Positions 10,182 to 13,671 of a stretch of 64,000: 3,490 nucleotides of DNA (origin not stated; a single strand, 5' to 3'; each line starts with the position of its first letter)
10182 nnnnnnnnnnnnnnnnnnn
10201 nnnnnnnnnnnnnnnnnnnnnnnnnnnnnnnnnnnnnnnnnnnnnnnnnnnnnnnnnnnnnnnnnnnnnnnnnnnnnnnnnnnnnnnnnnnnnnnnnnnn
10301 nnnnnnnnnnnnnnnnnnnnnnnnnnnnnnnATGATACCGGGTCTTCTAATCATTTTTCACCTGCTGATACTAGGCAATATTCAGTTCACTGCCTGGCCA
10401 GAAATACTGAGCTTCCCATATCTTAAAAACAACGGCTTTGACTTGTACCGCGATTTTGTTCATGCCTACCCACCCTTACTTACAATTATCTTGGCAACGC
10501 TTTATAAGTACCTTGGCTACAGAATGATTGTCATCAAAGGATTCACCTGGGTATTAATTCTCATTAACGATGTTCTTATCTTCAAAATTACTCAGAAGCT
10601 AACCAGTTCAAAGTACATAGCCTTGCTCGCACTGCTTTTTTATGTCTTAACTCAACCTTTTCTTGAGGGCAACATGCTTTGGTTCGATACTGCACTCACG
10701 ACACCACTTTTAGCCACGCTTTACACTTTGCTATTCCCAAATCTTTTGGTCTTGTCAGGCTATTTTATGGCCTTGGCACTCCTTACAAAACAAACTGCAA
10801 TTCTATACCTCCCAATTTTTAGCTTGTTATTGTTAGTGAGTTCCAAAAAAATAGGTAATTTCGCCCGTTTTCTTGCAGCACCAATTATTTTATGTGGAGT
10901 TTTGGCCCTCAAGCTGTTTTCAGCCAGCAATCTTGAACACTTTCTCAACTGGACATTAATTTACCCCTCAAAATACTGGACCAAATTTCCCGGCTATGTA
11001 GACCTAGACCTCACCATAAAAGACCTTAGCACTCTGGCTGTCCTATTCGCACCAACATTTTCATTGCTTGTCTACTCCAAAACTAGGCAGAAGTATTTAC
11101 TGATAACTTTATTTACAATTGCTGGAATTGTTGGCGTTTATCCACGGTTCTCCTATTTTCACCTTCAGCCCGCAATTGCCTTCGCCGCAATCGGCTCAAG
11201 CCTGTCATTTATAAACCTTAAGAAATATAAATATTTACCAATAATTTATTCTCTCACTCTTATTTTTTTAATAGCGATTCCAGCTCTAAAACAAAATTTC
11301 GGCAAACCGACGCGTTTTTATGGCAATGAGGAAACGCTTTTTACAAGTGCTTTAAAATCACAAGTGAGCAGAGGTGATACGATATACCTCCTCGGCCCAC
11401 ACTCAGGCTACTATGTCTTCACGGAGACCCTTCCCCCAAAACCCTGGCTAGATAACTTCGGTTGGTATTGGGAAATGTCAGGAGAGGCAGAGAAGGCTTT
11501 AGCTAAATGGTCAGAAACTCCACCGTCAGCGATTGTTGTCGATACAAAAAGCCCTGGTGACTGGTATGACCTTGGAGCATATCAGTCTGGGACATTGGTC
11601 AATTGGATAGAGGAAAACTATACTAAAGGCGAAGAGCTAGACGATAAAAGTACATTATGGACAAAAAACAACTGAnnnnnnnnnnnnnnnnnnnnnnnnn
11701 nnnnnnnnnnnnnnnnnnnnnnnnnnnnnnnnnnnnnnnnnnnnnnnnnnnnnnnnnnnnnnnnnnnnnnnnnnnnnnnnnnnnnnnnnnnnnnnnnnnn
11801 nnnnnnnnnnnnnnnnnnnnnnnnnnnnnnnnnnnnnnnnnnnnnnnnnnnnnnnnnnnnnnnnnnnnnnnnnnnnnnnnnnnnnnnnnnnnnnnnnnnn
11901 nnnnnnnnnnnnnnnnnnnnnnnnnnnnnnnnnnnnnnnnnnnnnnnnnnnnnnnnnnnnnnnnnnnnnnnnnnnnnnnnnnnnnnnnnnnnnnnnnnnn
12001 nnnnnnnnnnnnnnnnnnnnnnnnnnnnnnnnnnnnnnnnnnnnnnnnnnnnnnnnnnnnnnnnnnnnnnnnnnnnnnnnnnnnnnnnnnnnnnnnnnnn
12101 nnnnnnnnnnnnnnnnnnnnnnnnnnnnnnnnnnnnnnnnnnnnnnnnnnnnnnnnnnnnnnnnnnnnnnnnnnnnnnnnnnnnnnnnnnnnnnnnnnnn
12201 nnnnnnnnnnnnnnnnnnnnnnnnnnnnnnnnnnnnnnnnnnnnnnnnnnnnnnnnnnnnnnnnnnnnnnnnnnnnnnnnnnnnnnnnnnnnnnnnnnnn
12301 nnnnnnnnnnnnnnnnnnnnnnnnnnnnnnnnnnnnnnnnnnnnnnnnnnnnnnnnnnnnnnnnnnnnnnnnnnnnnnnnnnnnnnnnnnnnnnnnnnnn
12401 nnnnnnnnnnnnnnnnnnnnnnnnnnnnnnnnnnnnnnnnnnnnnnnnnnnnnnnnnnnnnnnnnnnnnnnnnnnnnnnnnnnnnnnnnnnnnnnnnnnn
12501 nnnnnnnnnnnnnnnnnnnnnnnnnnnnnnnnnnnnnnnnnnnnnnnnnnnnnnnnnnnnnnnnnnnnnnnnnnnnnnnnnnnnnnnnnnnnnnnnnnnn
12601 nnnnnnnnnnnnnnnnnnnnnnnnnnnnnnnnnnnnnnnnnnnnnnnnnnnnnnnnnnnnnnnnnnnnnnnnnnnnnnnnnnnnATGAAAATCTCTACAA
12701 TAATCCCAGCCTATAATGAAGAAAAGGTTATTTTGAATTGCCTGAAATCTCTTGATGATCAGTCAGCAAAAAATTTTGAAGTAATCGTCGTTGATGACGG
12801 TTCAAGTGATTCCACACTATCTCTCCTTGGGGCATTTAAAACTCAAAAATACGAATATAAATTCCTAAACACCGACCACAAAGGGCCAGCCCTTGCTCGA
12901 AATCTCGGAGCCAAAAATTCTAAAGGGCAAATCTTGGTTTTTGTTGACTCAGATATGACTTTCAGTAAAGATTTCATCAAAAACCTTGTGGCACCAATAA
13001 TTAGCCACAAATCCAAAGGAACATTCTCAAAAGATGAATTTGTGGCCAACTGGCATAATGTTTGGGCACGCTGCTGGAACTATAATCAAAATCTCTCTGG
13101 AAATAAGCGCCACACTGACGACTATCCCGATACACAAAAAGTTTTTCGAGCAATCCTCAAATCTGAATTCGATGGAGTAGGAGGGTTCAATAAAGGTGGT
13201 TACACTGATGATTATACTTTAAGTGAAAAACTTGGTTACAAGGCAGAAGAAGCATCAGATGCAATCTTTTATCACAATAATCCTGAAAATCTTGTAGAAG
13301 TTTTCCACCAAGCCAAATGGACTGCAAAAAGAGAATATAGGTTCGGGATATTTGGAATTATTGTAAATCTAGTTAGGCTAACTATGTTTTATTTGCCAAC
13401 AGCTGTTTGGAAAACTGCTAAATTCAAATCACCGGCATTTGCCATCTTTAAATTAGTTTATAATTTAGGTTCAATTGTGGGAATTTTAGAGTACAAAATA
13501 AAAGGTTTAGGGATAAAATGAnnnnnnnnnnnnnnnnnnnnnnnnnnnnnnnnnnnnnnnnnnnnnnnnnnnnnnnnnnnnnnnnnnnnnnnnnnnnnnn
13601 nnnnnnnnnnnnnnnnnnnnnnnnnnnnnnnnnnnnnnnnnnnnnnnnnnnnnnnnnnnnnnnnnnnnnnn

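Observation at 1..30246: Glycan-assembly island of 27-30 kb with a complete Wzx/Wzy-type pathway and six GT-C membrane transferases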

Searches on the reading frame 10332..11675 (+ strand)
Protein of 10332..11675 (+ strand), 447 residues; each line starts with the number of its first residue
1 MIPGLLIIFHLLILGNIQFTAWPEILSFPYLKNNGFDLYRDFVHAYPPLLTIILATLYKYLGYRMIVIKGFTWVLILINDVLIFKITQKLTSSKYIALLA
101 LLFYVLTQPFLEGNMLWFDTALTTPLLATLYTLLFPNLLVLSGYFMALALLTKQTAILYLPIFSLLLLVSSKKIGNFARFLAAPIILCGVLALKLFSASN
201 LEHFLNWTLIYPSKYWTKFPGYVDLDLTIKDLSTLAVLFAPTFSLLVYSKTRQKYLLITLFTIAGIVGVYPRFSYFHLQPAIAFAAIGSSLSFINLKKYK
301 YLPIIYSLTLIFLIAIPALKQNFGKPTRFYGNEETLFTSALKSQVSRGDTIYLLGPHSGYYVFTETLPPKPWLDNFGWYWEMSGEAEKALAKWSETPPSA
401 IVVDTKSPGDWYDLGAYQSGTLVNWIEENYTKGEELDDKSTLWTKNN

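Call 3: search_protein_families(library=pfam, proteins=[window:10332-11675:+], max_evalue=0.01)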
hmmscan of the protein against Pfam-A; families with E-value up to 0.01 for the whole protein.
window:10332-11675:+ (447 aa): 1 family
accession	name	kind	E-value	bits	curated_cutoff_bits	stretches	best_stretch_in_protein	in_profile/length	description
PF13231.12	PMT_2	-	0.0061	17.2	26.1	0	47-190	3-154/160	Dolichyl-phosphate-mannose-protein mannosyltransferase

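Call 13: search_protein_families(library=ncbifam, proteins=[window:10332-11675:+], max_evalue=0.01)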
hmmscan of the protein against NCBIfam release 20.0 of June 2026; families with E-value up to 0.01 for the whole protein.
window:10332-11675:+ (447 aa): 0 families

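Call 67: search_solved_structures(query=window:10332-11675:+, max_evalue=1)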
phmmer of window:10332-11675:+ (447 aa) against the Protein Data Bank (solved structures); distinct sequences matched with E-value up to 1: 0.

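Call 74: search_protein_families(library=pfam, alignment_id=A5, max_evalue=0.001)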
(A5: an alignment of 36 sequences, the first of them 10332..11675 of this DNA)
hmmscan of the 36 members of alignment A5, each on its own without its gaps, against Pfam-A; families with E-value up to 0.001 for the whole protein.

A. member 1, window:10332-11675:+ (447 aa): 0 families

B. families by the number of members that match (of 36 scanned): 3 families
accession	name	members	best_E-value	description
PF13231.12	PMT_2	24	9.2e-12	Dolichyl-phosphate-mannose-protein mannosyltransferase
PF09594.16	GT87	5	7.4e-10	Glycosyltransferase family 87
PF02366.24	PMT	1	0.00014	Dolichyl-phosphate-mannose-protein mannosyltransferase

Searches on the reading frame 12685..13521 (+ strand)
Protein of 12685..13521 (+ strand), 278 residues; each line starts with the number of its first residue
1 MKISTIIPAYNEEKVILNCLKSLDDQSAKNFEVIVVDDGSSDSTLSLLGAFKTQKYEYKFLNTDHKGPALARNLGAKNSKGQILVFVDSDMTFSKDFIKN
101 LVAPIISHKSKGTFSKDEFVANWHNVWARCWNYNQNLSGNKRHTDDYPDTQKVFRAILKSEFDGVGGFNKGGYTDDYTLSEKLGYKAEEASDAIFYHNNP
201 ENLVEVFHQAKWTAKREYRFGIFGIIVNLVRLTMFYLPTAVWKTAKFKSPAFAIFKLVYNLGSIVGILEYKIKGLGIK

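Call 3: search_protein_families(library=pfam, proteins=[window:12685-13521:+], max_evalue=0.01)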
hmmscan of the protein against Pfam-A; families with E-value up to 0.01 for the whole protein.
window:12685-13521:+ (278 aa): 3 families
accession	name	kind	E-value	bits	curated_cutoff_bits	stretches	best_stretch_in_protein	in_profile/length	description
PF00535.33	Glycos_transf_2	-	2.5e-30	106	23.3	1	4-154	1-160/168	Glycosyl transferase family 2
PF10111.15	Glyco_tranf_2_2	-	8.2e-13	48.9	27.3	1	4-103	1-104/276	Glycosyltransferase like family 2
PF13641.12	Glyco_tranf_2_3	-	1.4e-09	38.8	27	1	3-133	3-137/230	Glycosyltransferase like family 2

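Call 47: search_solved_structures(query=window:12685-13521:+, max_evalue=0.01)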
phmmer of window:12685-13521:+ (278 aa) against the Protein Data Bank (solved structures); distinct sequences matched with E-value up to 0.01: 35.
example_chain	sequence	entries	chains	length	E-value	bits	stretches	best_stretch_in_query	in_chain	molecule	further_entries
2z87_A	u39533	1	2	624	1.5e-16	63.8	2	3-98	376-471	Chondroitin synthase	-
2z86_A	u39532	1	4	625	1.5e-16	63.8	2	3-98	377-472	Chondroitin synthase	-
5tze_C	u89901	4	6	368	7.7e-16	61.4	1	1-111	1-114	Glycosyl transferase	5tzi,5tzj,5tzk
5tz8_A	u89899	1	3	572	1.6e-15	60.4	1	1-111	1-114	Glycosyl transferase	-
5hea_A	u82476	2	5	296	3e-15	59.5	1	3-109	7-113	Putative glycosyltransferase (GalT1)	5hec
6p61_A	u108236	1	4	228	9.2e-12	48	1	3-101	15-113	Glycosyltransferase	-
22ao_A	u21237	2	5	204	1.3e-09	41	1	3-110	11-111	GmaR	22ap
3bcv_A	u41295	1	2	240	5.5e-09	38.9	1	2-98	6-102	Putative glycosyltransferase protein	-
8vh7_A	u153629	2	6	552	7.4e-09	38.5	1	3-109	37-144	Heparosan synthase B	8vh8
8viw_A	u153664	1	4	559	8.7e-09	38.3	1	3-109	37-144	Heparosan synthase B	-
5mlz_A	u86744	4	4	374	8.7e-09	38.3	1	1-106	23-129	Dolichol monophosphate mannose synthase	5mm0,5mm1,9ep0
3l7m_A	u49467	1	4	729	1.3e-08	37.7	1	2-93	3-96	Teichoic acid biosynthesis protein F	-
3l7i_A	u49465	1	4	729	1.3e-08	37.7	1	2-93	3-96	Teichoic acid biosynthesis protein F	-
3l7j_A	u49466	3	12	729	1.4e-08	37.6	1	2-93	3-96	Teichoic acid biosynthesis protein F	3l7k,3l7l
9omm_A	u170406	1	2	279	7e-07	32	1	3-95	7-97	Glycosyltransferase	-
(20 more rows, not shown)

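Call 50: search_protein_families(library=ncbifam, proteins=[window:12685-13521:+], max_evalue=0.00001)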
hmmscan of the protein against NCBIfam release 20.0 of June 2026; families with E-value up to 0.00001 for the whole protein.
window:12685-13521:+ (278 aa): 21 families
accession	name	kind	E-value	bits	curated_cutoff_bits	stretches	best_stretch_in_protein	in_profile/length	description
NF041875.1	EPS_EpsD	equivalog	9.8e-24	84.3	370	1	3-227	1-230/325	exopolysaccharide biosynthesis glycosyltransferase EpsD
TIGR04283.1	glyco_like_mftF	equivalog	9.7e-21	74.4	182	1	3-184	1-170/221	TIGR04283 family arsenosugar biosynthesis glycosyltransferase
NF007482.0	PRK10073.1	equivalog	1e-18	67.4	423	1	2-102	7-107/334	glycosyltransferase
NF047683.1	TeichurnBiosyTuaG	equivalog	2.5e-17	63.4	400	1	2-122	7-128/252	teichuronic acid biosynthesis protein TuaG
TIGR03937.1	PgaC_IcaA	equivalog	9.9e-17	61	422.3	1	2-112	46-157/407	poly-beta-1,6-N-acetyl-D-glucosamine synthase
TIGR03965.1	mycofact_glyco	equivalog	6.1e-15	55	280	1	3-105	76-179/467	mycofactocin biosynthesis glycosyltransferase MftF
TIGR03111.1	glyc2_xrt_Gpos1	hypoth_equivalog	2.2e-13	49.8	363.95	1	2-103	50-154/439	TIGR03111 family XrtG-associated glycosyltransferase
NF038302.1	EPS_HpsE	equivalog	2.5e-13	49.7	300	1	2-115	2-121/307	hormogonium polysaccharide biosynthesis glycosyltransferase HpsE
NF038299.1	EPS_HpsN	equivalog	7.6e-13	48.1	425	1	2-107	2-108/317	hormogonium polysaccharide biosynthesis glycosyltransferase HpsN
NF010496.0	PRK13915.1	equivalog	1.6e-12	47.2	262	1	2-109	32-146/307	glucosyl-3-phosphoglycerate synthase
NF050050.1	ProtGlycPglI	equivalog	3.8e-12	46.2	500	1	2-103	3-106/306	GalNAc(5)-diNAcBac-PP-undecaprenol beta-1,3-glucosyltransferase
NF047588.1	GlcsyltransPgfSStrep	equivalog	5e-11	42.4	500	1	1-103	1-108/308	glycosyltransferase PgfS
TIGR04242.1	nodulat_NodC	equivalog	5.7e-11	42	550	1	3-105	50-156/395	chitooligosaccharide synthase NodC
NF041394.1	GtaseAglG_Halo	equivalog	4e-10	39.4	440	1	1-103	1-105/304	glucosyl-dolichyl phosphate glucuronosyltransferase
NF050819.1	PolSacchBiosHfsG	equivalog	2.3e-08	33.6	500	1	2-105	13-117/302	polysaccharide biosynthesis protein HfsG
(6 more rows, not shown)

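Call 73: search_solved_structures(query=A4, max_evalue=0.001)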
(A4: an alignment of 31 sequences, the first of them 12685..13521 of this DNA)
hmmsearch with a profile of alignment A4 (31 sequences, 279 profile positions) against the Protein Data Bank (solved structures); distinct sequences matched with E-value up to 0.001: 55.
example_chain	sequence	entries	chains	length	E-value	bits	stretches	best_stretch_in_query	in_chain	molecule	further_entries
2z87_A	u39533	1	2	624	9.1e-37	129.9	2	3-184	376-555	Chondroitin synthase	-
2z86_A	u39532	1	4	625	9.2e-37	129.9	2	3-184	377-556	Chondroitin synthase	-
5hea_A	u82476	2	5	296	4.6e-27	98.1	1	3-107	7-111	Putative glycosyltransferase (GalT1)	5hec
5tze_C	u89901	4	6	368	1.2e-24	90.1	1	1-108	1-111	Glycosyl transferase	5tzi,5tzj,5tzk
5tz8_A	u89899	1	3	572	2.3e-24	89.2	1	1-107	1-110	Glycosyl transferase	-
3bcv_A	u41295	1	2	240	6.2e-21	78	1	2-98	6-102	Putative glycosyltransferase protein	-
5mlz_A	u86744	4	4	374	1.4e-19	73.6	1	1-123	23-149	Dolichol monophosphate mannose synthase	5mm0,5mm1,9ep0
6p61_A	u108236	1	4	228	2.1e-19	73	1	2-103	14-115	Glycosyltransferase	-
8vh7_A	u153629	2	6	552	1.4e-17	67.1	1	3-108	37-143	Heparosan synthase B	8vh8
8viw_A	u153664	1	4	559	1.4e-17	67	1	3-108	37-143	Heparosan synthase B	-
3l7j_A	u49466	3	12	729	6.5e-16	61.5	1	2-94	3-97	Teichoic acid biosynthesis protein F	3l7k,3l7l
3l7m_A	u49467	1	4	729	6.5e-16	61.5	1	2-94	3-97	Teichoic acid biosynthesis protein F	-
3l7i_A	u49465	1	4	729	6.5e-16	61.5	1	2-94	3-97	Teichoic acid biosynthesis protein F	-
9omj_A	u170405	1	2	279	1e-15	60.9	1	3-99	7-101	Glycosyltransferase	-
9omh_A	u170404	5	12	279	1e-15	60.9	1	3-99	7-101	Glycosyltransferase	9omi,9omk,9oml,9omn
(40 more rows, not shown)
